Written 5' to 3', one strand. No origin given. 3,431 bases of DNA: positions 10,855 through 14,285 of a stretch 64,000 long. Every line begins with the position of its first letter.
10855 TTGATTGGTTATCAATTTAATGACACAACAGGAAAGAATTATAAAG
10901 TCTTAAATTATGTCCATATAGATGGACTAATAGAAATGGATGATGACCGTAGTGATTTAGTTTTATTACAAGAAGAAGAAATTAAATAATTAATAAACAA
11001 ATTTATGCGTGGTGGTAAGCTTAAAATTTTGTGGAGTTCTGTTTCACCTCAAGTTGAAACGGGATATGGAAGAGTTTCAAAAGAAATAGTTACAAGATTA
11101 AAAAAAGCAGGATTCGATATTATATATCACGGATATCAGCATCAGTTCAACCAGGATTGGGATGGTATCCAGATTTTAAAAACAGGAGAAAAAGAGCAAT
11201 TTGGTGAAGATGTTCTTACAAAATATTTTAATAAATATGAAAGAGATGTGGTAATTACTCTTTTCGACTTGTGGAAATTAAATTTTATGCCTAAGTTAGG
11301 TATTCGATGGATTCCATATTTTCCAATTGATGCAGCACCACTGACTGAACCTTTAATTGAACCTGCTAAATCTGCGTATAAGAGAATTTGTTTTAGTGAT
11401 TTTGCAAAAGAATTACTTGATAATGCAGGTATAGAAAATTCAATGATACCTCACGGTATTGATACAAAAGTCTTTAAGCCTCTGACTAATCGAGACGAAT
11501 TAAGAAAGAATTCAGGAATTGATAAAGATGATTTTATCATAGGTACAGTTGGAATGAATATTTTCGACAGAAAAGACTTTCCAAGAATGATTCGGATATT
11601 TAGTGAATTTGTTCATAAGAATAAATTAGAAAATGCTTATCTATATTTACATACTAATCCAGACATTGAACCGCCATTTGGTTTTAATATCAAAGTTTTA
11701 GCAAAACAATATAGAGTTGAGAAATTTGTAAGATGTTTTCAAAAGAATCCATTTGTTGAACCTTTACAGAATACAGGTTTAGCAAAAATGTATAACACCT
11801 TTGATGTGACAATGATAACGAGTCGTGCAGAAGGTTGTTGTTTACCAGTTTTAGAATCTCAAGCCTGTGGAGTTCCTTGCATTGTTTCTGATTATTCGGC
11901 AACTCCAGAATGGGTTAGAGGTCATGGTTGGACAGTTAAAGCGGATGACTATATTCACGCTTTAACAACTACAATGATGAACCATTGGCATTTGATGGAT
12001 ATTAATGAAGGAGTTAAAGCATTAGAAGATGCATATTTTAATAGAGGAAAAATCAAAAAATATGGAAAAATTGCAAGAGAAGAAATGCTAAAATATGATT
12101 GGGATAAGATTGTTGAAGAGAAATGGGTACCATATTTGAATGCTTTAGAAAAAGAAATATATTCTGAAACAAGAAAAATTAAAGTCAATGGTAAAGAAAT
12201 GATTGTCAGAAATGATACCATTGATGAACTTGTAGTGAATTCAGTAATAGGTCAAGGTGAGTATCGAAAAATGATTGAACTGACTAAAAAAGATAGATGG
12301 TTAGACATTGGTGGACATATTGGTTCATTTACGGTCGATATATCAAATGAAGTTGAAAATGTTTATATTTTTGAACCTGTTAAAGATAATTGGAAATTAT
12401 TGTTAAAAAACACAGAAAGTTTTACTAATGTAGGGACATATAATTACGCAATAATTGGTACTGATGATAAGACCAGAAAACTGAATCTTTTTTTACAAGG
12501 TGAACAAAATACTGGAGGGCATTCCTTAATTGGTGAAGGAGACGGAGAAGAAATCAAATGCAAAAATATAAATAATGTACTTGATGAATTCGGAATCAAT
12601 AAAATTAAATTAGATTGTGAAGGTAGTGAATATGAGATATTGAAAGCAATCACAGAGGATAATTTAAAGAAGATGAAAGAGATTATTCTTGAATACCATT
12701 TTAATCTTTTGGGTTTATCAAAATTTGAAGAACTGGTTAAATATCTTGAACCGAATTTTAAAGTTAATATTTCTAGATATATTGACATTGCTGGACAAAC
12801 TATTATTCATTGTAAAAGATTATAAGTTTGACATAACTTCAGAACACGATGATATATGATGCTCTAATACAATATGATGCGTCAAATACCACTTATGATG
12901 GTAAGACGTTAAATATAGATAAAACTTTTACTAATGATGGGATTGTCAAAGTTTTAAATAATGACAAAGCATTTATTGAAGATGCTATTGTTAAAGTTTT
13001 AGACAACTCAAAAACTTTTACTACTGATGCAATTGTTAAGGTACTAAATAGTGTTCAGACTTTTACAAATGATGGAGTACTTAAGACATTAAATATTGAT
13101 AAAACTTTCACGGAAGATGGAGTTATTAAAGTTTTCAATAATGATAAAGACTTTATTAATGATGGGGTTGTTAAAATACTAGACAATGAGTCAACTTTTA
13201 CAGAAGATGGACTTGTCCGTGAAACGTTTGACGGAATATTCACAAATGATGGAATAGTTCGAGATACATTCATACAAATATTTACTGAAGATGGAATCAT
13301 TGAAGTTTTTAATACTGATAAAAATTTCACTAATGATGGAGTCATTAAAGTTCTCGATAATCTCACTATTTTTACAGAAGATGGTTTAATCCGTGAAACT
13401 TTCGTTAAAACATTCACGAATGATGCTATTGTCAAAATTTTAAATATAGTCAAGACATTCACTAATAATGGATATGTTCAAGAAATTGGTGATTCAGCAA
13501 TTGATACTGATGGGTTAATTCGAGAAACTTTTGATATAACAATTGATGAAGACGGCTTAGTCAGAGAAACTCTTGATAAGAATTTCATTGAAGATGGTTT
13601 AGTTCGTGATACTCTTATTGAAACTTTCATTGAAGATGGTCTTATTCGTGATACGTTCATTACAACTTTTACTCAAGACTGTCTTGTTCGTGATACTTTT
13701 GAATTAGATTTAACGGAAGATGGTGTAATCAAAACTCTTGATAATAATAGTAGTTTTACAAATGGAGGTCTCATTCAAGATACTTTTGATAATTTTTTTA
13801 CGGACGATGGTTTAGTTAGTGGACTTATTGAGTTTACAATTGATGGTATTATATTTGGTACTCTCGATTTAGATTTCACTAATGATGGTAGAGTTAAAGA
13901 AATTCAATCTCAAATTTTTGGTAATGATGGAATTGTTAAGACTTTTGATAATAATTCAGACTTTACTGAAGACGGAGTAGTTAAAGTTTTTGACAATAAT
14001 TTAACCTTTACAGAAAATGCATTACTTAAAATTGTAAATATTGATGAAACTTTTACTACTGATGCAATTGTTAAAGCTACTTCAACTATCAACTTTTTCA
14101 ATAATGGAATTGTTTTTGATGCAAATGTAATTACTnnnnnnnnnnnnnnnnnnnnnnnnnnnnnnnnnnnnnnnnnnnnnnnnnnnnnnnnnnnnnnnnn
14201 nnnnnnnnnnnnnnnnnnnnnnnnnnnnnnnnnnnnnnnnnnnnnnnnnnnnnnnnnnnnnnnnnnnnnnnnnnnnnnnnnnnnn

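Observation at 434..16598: Three fibre-like genes share a 48-bp (16-aa) FTEDG tandem repeat (>60 copies overall)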

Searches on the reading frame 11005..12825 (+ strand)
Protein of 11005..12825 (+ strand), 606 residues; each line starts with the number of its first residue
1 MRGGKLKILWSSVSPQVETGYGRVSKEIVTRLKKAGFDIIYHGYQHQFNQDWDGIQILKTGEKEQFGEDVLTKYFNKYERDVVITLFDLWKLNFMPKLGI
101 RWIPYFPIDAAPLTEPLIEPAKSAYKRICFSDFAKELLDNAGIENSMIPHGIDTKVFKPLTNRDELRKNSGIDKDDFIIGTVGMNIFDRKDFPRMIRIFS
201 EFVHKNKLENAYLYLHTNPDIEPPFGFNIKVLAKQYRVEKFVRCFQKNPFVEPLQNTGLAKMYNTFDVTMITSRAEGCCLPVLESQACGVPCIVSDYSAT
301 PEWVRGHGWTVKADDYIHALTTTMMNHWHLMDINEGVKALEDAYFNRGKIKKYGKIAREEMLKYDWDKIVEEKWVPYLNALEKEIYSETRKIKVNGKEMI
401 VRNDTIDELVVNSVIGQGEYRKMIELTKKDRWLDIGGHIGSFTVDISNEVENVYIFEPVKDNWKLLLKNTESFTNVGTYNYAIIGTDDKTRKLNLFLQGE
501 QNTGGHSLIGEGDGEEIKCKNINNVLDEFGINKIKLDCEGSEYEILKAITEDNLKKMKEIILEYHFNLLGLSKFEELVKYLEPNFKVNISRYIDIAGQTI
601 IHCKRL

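Call 7: search_protein_families(library=pfam, proteins=[window:11005-12825:+], max_evalue=0.01)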
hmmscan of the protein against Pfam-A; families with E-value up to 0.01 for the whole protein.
window:11005-12825:+ (606 aa): 5 families
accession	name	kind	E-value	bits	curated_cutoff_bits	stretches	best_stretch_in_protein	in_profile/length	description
PF05050.19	Methyltransf_21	-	2.4e-11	44.5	22.7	1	434-581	1-166/173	Methyltransferase FkbM domain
PF00534.26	Glycos_transf_1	-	1.6e-10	41.2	26.4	1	163-306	2-133/172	Glycosyl transferases group 1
PF13692.12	Glyco_trans_1_4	-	8.7e-10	39.4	27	1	258-323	69-135/142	Glycosyl transferases group 1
PF20706.3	GT4-conflict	-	4.9e-05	22.9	26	1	259-371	275-383/385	Family 4 Glycosyltransferase in conflict systems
PF10096.14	DUF2334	-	0.0073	16.4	26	0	28-56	58-84/203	Uncharacterized protein conserved in bacteria (DUF2334)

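Call 8: search_protein_families(library=phrogs, proteins=[window:11005-12825:+], max_evalue=0.01)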
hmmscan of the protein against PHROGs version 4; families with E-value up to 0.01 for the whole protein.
window:11005-12825:+ (606 aa): 4 families
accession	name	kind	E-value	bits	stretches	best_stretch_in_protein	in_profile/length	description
phrog_2170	-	moron, auxiliary metabolic gene and host takeover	3e-40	139.5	1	7-379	4-370/374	glycosyltransferase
phrog_8156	-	other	2.7e-13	50.8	1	355-561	4-185/244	methyltransferase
phrog_4356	-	moron, auxiliary metabolic gene and host takeover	2.8e-08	34.4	1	120-340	83-267/307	glycosyltransferase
phrog_28597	-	unknown function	3e-07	30.9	1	391-567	5-179/233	-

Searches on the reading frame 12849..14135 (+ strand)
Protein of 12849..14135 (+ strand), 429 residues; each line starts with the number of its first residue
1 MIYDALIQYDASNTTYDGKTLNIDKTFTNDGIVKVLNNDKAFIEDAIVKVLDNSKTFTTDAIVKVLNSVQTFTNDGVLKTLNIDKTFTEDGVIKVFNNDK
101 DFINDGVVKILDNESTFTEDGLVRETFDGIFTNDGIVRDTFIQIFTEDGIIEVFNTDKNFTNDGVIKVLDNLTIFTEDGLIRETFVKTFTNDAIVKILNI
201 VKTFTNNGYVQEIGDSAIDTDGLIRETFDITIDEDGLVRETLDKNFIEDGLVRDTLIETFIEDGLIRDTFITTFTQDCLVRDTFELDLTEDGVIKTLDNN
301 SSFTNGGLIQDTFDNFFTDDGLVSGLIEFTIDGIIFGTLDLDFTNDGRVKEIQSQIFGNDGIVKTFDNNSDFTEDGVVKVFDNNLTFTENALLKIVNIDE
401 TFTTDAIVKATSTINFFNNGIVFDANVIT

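Call 22: search_protein_families(library=phrogs, proteins=[window:12849-14135:+], max_evalue=1)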
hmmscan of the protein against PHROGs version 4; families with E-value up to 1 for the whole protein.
window:12849-14135:+ (429 aa): 5 families
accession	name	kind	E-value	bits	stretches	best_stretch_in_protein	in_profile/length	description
phrog_9393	-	unknown function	1.5e-05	26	0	97-120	5-28/63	-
phrog_803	-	moron, auxiliary metabolic gene and host takeover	0.026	15.8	0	95-123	70-97/117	host nuclease inhibitor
phrog_17245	-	DNA, RNA and nucleotide metabolism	0.12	12.9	0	37-73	82-118/237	DNA primase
phrog_14612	-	unknown function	0.16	13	0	132-174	32-73/76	-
phrog_37809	-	unknown function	0.31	12.2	0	28-51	4-27/70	-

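Call 28: search_solved_structures(query=window:12849-14135:+, max_evalue=1, show_alignments=2)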
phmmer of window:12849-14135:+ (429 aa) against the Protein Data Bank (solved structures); distinct sequences matched with E-value up to 1: 1.
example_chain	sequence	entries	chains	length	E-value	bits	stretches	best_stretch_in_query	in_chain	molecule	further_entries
1rjl_C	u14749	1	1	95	0.11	14.8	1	80-138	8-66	Outer surface protein B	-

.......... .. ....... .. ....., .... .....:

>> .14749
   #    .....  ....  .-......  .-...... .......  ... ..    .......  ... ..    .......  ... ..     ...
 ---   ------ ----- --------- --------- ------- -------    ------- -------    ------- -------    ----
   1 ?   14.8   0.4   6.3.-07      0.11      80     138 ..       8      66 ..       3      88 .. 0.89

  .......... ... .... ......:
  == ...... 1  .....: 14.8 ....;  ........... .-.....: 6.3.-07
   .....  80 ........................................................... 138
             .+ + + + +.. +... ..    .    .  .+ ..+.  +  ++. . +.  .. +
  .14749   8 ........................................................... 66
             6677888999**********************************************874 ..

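Call 41: search_protein_representatives(protein=window:12849-14135:+)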
Query: 429 residues. Proteins with E-value up to 0.001 (for the whole library): 427; up to 1e-10: 184; up to 1e-30: 41. The best 150 are listed.
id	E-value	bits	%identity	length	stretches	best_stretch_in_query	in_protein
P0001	2.4e-258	873.2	100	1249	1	1-429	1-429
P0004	6.3e-106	371.3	40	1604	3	26-335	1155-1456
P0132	7.8e-81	288.7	51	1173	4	9-205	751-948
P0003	1.4e-80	287.8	36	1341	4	25-274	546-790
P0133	4.2e-71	256.6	45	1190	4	24-209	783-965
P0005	6.1e-65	236.3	45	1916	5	26-183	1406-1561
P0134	9.5e-59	215.9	39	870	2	54-337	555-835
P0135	5.1e-58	213.5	34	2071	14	20-205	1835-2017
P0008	1.0e-57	212.5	40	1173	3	54-336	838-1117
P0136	5.8e-55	203.5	45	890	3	25-311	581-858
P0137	2.4e-54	201.4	42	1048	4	114-378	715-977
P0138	4.6e-52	193.9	43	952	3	36-197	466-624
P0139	7.4e-51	189.9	39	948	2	26-408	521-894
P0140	1.4e-49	185.7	30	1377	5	85-293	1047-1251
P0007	1.8e-49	185.4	42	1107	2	67-324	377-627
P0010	4.1e-37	144.7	43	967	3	24-227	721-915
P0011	2.7e-33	132.1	45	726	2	20-209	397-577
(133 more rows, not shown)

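Call 55: search_protein_families(library=pfam, alignment_id=A3, max_evalue=0.001)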
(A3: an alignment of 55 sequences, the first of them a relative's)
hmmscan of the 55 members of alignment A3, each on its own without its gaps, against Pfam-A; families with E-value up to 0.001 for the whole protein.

A. member 1, P0132 (1173 aa): 1 family
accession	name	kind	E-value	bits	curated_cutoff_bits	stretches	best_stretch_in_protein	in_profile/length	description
PF23526.1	AprA_N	-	8.9e-06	26.3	27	0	920-954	9-43/67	AprA N-terminal domain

B. families by the number of members that match (of 55 scanned): 29 families (the first 25 are shown)
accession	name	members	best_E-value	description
PF13385.13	Laminin_G_3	9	6.3e-21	Concanavalin A-like lectin/glucanases superfamily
PF04519.19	Bactofilin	6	2.8e-10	Polymer-forming cytoskeletal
PF10353.14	DUF2430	6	1.5e-06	Protein of unknown function (DUF2430)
PF00079.25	Serpin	2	4.7e-10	Serpin (serine protease inhibitor)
PF06103.16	DUF948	2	1.5e-09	Bacterial protein of unknown function (DUF948)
PF06439.18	3keto-disac_hyd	2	1.3e-08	3-keto-disaccharide hydrolase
PF02210.31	Laminin_G_2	2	1.3e-07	Laminin G domain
PF11408.13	Helicase_Sgs1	2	9.3e-06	Sgs1 RecQ helicase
PF10102.14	DUF2341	1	9.3e-23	Domain of unknown function (DUF2341)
PF13619.11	KTSC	1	3.6e-15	KTSC domain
PF24852.1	DUF7726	1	2e-13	Domain of unknown function (DUF7726)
PF18030.7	Rimk_N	1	7e-10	RimK PreATP-grasp domain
PF01245.26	Ribosomal_L19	1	2.3e-09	Ribosomal protein L19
PF00054.30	Laminin_G_1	1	2.5e-07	Laminin G domain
PF01868.21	RNase_P-MRP_p29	1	8.7e-07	Ribonuclease P/MRP, subunit p29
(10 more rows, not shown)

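Call 87: search_protein_families(library=pfam, proteins=[window:12849-14135:+], max_evalue=10)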
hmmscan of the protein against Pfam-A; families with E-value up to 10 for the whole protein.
window:12849-14135:+ (429 aa): 1 family
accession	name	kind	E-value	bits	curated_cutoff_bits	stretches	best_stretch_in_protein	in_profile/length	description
PF16433.10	DUF5030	-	2.3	8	25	0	86-134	188-235/314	Domain of unknown function (DUF5030)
